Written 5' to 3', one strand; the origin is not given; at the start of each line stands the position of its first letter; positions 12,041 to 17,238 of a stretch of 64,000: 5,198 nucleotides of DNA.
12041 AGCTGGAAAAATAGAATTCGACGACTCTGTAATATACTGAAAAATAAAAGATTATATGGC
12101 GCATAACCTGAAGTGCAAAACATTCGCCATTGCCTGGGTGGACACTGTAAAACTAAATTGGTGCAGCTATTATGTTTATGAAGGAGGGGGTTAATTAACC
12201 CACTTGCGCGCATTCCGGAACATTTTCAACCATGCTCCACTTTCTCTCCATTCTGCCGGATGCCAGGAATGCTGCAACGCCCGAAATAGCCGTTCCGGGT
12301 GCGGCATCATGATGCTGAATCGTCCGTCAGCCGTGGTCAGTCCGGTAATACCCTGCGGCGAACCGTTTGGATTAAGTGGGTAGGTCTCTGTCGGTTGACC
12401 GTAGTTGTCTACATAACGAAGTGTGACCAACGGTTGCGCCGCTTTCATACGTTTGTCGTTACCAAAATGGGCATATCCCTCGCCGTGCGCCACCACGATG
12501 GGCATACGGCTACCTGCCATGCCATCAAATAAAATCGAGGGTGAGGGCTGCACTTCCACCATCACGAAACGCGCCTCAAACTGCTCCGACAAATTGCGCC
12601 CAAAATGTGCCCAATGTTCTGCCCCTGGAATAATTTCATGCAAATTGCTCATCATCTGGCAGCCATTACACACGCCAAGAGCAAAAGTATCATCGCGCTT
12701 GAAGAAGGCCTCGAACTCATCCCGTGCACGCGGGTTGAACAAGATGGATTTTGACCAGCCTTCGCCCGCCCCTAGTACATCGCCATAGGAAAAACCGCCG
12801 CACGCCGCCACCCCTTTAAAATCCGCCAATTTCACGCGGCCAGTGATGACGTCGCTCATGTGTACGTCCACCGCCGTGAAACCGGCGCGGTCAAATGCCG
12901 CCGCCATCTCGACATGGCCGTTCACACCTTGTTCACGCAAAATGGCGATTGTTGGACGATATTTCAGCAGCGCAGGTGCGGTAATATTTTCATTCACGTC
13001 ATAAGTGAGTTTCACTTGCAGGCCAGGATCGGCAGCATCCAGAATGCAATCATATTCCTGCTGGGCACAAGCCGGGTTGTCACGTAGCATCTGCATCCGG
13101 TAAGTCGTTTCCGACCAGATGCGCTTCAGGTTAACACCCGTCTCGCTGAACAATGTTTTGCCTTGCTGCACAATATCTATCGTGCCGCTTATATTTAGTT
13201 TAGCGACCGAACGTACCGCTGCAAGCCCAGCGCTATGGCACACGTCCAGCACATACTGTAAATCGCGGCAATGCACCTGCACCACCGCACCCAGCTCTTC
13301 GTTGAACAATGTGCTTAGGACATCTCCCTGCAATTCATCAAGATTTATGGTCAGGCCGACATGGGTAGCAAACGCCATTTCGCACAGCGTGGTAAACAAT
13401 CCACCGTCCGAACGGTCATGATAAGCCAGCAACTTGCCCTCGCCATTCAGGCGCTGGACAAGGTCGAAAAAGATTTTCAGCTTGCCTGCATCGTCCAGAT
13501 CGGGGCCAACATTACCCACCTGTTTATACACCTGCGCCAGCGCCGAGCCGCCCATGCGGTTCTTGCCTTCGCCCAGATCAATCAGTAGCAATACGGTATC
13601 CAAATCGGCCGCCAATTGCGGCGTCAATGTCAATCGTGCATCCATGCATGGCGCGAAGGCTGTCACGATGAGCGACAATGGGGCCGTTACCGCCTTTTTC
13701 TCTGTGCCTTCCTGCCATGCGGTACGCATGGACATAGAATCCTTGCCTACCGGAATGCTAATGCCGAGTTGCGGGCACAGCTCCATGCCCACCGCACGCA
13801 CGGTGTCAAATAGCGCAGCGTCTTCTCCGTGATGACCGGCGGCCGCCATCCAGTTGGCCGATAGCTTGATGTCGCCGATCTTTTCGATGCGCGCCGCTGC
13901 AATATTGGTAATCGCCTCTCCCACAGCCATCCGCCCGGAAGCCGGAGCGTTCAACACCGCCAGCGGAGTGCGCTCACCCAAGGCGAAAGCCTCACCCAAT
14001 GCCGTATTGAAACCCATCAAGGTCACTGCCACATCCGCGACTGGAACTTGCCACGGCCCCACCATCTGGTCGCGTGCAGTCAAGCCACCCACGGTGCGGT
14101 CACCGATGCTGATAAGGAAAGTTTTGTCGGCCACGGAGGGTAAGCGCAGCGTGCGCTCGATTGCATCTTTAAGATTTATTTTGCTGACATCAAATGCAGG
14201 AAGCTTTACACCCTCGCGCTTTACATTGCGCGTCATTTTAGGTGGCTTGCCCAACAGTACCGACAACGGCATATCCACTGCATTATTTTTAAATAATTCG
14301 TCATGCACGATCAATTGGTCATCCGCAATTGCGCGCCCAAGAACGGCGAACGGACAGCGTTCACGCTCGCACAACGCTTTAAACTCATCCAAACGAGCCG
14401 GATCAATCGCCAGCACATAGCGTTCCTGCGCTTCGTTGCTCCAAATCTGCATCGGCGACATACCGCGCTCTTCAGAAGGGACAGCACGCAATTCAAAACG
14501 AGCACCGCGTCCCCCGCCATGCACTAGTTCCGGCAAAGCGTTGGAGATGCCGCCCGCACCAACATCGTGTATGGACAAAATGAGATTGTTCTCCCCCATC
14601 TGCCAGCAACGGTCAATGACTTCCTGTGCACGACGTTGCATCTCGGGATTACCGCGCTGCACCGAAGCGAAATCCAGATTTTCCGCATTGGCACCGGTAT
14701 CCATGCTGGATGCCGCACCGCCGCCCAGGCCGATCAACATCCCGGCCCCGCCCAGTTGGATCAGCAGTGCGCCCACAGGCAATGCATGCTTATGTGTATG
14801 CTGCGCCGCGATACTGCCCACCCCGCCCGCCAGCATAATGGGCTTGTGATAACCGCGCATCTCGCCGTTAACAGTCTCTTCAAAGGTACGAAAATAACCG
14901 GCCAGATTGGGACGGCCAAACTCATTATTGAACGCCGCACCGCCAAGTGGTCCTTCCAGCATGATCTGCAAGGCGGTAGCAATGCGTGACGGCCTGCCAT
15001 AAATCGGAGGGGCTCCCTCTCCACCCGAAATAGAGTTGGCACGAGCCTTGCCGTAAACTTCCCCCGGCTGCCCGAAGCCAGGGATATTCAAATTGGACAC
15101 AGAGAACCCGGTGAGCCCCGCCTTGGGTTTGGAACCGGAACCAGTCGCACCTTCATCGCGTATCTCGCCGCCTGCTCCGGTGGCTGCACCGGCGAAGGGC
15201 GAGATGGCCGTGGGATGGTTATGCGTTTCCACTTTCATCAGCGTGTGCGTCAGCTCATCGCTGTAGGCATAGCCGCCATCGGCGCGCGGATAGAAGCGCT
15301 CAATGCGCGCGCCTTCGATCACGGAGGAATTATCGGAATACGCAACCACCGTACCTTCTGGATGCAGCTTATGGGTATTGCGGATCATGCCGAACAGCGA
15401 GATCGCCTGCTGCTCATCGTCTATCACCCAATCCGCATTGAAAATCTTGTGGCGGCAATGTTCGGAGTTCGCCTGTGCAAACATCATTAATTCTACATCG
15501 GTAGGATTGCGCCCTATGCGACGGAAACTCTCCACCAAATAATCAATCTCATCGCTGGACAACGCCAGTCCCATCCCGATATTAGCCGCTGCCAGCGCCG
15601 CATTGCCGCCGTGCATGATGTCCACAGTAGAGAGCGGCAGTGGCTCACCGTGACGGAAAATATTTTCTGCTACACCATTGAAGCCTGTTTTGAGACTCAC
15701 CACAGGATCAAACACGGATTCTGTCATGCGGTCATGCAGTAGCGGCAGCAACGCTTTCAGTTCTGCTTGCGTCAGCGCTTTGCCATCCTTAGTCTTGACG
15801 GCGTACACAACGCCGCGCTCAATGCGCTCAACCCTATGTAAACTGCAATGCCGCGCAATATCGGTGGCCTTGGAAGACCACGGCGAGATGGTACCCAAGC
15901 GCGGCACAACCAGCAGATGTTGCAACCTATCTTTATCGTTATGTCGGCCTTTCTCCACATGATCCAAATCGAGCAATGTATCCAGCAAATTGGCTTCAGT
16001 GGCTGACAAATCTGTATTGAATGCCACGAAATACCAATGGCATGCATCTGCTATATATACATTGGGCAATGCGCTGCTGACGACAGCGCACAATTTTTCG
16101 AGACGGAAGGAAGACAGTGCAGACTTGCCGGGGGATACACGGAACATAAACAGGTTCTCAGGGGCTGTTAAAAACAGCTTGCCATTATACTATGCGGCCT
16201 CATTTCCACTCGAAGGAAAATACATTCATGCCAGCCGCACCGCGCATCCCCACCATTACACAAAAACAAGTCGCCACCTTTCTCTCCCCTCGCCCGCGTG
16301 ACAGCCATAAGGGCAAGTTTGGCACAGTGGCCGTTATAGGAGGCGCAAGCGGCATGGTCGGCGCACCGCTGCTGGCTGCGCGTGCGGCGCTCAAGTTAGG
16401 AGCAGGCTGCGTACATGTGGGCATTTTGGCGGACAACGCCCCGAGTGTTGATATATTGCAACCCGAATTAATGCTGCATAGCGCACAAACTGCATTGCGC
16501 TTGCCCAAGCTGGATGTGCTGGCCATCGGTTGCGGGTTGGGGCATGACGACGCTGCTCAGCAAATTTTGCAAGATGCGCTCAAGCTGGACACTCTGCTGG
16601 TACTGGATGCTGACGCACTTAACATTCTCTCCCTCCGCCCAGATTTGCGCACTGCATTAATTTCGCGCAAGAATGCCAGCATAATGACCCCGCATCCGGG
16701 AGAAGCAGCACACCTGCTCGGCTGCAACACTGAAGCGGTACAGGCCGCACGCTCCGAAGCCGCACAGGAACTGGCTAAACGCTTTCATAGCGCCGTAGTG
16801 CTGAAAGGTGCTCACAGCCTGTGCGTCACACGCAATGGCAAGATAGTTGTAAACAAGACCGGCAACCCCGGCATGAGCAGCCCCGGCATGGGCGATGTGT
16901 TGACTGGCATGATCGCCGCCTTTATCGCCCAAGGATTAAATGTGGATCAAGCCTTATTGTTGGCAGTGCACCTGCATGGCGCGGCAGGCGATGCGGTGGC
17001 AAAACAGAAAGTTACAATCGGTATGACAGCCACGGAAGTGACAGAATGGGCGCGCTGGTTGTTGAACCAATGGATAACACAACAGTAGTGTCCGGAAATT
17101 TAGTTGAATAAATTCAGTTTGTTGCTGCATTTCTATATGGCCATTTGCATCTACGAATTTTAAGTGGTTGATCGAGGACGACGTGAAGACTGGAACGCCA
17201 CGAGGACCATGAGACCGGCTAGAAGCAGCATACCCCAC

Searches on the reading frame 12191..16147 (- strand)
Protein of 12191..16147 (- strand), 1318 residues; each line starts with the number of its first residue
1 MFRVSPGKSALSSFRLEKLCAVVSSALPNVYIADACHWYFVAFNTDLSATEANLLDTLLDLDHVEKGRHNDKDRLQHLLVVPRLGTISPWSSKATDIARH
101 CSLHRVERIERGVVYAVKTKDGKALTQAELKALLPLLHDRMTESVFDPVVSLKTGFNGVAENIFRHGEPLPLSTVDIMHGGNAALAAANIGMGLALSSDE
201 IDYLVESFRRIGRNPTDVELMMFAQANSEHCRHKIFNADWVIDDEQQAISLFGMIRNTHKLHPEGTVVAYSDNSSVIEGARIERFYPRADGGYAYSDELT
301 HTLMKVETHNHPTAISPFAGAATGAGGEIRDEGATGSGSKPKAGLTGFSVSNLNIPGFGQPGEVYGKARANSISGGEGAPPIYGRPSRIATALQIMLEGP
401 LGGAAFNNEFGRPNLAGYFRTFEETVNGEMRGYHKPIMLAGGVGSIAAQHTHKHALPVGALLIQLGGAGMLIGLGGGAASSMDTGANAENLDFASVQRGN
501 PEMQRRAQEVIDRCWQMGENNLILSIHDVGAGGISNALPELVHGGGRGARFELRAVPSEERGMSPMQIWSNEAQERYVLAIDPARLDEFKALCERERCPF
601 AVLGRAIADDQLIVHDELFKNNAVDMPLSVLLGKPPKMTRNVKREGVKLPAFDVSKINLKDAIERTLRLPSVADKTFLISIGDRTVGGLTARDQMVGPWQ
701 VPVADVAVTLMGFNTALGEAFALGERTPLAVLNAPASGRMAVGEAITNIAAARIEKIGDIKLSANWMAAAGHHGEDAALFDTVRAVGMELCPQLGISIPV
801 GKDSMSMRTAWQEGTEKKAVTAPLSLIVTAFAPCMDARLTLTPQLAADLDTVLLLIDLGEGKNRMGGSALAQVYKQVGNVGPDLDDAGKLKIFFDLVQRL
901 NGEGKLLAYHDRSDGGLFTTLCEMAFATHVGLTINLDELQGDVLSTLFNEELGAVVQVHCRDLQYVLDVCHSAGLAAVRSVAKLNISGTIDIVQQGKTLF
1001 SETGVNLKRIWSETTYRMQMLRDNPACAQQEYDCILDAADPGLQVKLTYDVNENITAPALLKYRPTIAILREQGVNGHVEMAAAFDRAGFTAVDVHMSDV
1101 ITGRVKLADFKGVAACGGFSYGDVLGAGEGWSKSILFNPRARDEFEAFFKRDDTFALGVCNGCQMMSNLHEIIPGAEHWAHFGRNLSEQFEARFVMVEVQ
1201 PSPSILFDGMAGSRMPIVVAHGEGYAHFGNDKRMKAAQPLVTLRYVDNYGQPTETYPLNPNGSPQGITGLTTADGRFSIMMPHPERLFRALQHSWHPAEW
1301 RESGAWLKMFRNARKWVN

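Call 17: search_protein_families(library=pfam, proteins=[window:12191-16147:-], max_evalue=0.001)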
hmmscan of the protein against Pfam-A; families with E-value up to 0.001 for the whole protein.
window:12191-16147:- (1318 aa): 5 families
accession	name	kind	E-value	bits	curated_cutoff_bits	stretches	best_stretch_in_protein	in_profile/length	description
PF13507.12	GATase_5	-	1e-108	362.8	27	1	1064-1317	1-260/260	CobB/CobQ-like glutamine amidotransferase domain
PF22689.1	FGAR-AT_PurM_N-like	-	3.4e-82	274.4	27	1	674-833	1-160/160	FGAR-AT PurM_N-like domain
PF02769.27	AIRS_C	-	3.1e-45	154.5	23.1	2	458-615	2-154/156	AIR synthase related protein, C-terminal domain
PF18076.6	FGAR-AT_N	-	6.3e-34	116.8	26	1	37-149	2-108/115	Formylglycinamide ribonucleotide amidotransferase N-terminal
PF18072.6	FGAR-AT_linker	-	2.9e-23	82.5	26.6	1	185-234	1-50/50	Formylglycinamide ribonucleotide amidotransferase linker domain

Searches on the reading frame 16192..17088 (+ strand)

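Call 17: search_protein_families(library=pfam, proteins=[window:16192-17088:+], max_evalue=0.001)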
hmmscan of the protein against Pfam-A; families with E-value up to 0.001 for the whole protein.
window:16192-17088:+ (298 aa): 3 families
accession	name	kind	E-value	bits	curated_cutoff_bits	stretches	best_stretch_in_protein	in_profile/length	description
PF01256.23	Carb_kinase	-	4.8e-56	190.4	27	1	46-285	1-238/242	NAD(P)H-hydrate dehydratase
PF08543.17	Phos_pyr_kin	-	2.9e-08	33.9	27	1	154-259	114-225/246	Phosphomethylpyrimidine kinase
PF02110.20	HK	-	1e-05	25.5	27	1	120-273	66-226/247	Hydroxyethylthiazole kinase family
